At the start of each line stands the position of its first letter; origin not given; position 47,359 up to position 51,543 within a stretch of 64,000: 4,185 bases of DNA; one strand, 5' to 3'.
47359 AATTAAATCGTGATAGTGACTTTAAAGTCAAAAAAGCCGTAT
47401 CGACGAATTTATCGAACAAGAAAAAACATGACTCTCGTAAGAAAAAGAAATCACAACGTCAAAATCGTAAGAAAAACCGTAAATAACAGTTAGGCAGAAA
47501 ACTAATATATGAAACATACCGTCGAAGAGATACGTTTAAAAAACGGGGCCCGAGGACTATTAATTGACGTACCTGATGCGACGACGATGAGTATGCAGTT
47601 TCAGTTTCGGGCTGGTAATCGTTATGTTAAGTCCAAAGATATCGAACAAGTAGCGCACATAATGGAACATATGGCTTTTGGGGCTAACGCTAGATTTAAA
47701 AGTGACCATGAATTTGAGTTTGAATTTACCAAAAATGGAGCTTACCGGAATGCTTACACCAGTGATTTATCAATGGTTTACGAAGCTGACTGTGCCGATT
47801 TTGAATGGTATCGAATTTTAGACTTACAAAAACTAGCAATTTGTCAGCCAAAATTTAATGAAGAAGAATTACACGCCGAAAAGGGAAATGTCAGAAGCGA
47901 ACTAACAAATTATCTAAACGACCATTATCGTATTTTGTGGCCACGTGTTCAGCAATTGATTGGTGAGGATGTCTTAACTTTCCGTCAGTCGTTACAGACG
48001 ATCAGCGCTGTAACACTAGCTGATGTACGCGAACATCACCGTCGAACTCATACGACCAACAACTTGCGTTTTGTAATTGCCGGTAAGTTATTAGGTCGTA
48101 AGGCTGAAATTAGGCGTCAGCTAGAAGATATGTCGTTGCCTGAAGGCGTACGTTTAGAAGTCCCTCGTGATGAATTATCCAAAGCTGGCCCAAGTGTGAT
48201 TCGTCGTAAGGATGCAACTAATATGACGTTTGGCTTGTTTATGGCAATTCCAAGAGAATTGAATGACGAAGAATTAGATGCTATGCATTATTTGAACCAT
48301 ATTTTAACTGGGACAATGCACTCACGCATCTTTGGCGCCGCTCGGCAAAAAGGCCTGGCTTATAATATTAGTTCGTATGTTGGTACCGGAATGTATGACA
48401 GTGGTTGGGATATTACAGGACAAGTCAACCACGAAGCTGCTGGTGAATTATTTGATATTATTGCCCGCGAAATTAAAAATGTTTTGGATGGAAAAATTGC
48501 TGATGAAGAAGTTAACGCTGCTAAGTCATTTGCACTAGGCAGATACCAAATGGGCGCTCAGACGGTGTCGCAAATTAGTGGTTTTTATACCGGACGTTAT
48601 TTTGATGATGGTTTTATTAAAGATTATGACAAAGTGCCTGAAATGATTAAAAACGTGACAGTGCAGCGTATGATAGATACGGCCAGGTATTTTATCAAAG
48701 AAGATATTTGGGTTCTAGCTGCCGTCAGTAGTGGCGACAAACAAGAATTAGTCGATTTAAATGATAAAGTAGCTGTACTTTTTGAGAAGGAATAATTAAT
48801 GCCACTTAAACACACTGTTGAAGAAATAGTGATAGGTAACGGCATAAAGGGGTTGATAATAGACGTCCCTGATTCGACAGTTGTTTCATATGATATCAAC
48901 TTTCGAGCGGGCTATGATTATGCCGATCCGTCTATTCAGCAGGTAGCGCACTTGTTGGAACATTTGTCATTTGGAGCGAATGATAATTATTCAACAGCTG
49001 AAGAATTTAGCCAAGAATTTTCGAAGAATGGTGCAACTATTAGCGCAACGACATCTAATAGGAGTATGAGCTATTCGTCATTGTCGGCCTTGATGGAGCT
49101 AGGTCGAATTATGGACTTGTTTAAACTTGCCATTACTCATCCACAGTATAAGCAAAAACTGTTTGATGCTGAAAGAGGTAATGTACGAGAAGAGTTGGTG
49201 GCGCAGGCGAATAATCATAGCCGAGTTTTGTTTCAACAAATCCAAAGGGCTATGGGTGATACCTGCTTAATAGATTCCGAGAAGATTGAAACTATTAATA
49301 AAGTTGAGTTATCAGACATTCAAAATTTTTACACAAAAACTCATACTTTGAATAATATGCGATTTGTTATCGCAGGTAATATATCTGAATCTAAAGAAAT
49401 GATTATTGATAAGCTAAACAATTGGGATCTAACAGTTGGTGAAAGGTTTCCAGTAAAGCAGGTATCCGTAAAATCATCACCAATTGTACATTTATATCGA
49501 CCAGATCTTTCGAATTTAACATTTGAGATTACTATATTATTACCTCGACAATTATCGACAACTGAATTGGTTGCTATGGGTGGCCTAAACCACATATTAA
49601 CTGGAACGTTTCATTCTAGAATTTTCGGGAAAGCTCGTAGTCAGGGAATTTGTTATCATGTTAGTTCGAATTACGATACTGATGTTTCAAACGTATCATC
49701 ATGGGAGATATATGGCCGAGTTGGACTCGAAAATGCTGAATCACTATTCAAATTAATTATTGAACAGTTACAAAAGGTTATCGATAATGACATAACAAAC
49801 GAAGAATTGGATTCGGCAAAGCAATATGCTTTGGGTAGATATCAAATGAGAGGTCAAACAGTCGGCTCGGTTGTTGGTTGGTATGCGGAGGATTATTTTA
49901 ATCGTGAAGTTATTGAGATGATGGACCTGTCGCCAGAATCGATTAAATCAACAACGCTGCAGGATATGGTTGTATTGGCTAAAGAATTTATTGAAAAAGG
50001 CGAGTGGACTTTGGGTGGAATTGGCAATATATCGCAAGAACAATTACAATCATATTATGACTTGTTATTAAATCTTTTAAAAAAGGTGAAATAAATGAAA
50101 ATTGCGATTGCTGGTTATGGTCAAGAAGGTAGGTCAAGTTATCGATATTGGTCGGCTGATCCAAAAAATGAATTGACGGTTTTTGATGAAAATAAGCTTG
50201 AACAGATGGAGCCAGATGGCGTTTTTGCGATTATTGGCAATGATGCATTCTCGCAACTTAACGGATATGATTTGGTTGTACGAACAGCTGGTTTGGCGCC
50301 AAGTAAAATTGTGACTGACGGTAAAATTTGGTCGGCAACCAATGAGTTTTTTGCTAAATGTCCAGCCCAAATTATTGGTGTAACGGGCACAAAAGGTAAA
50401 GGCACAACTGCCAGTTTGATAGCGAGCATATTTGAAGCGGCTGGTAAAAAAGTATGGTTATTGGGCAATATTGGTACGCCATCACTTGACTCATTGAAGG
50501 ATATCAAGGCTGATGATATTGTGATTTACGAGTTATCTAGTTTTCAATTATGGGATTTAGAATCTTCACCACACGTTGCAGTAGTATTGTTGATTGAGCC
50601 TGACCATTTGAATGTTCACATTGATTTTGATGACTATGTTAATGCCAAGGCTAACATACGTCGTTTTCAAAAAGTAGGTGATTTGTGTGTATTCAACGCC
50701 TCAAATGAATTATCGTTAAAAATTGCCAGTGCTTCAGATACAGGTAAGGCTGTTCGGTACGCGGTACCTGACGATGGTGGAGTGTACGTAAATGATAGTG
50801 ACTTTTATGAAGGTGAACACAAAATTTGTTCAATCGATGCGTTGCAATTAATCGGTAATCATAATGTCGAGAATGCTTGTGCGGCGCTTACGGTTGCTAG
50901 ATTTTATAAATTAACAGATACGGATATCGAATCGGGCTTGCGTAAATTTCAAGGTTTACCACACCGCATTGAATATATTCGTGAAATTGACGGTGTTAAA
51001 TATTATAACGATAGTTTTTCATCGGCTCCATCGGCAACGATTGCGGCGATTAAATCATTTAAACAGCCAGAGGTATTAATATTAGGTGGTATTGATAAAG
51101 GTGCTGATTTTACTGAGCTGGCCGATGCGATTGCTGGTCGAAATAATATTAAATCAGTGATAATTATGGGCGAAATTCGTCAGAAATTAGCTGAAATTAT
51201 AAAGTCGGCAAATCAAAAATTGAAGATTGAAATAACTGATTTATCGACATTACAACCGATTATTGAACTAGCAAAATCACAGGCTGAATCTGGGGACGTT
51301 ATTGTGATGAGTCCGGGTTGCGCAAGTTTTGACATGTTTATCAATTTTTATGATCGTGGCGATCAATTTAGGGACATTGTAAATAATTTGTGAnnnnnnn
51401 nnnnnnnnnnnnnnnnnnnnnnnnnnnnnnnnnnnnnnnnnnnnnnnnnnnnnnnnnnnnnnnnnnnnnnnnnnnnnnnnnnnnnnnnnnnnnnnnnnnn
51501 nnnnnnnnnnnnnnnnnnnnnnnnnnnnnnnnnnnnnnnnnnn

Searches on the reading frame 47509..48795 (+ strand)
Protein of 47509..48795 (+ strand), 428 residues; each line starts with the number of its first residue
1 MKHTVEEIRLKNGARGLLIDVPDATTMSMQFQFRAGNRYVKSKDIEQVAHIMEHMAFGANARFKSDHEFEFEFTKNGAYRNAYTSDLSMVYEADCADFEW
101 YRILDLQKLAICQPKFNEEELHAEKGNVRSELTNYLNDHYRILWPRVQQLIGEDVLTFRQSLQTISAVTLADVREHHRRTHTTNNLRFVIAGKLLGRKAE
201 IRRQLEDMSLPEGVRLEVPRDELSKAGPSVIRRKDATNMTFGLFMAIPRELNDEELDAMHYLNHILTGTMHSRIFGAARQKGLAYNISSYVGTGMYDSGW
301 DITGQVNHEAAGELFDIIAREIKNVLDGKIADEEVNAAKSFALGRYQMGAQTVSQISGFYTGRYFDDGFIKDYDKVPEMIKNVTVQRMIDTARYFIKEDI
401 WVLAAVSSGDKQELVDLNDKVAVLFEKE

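Call 34: search_protein_families(library=pfam, proteins=[window:47509-48795:+], max_evalue=0.00001)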
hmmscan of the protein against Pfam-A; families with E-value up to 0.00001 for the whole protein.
window:47509-48795:+ (428 aa): 2 families
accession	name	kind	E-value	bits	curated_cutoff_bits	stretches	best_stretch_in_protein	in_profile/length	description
PF05193.26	Peptidase_M16_C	-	4.5e-19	69.5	23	1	168-340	2-179/181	Peptidase M16 inactive domain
PF00675.25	Peptidase_M16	-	1.1e-13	51.8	22.3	1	22-139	8-123/149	Insulinase (Peptidase family M16)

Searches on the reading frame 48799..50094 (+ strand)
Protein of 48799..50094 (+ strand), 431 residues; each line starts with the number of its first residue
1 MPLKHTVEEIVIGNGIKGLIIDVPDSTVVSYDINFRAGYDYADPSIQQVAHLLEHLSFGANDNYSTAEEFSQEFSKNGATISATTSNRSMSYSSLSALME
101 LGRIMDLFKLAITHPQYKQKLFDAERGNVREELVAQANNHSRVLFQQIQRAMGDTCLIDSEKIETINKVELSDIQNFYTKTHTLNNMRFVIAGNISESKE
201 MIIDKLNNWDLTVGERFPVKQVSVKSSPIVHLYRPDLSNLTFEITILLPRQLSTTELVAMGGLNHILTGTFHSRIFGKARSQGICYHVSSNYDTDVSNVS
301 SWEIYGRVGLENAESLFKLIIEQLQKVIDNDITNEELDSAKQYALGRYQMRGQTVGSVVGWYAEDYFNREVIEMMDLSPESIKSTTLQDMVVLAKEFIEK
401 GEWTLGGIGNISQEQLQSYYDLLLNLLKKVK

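Call 34: search_protein_families(library=pfam, proteins=[window:48799-50094:+], max_evalue=0.00001)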
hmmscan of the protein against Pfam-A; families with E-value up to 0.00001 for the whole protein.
window:48799-50094:+ (431 aa): 2 families
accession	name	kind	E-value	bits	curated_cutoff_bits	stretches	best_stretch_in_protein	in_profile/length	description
PF05193.26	Peptidase_M16_C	-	7.8e-19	68.7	23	1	169-342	2-179/181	Peptidase M16 inactive domain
PF00675.25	Peptidase_M16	-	5.3e-16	59.3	22.3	1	25-152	9-135/149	Insulinase (Peptidase family M16)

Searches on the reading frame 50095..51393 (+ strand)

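Call 34: search_protein_families(library=pfam, proteins=[window:50095-51393:+], max_evalue=0.00001)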
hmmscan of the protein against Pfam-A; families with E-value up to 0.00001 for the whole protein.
window:50095-51393:+ (432 aa): 2 families
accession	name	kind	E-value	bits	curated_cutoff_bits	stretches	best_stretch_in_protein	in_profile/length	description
PF08245.18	Mur_ligase_M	-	2.7e-24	86.7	24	1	96-268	1-200/200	Mur ligase middle domain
PF02875.26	Mur_ligase_C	-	1.8e-12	48.6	28.4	1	290-407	1-125/127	Mur ligase, glutamate ligase domain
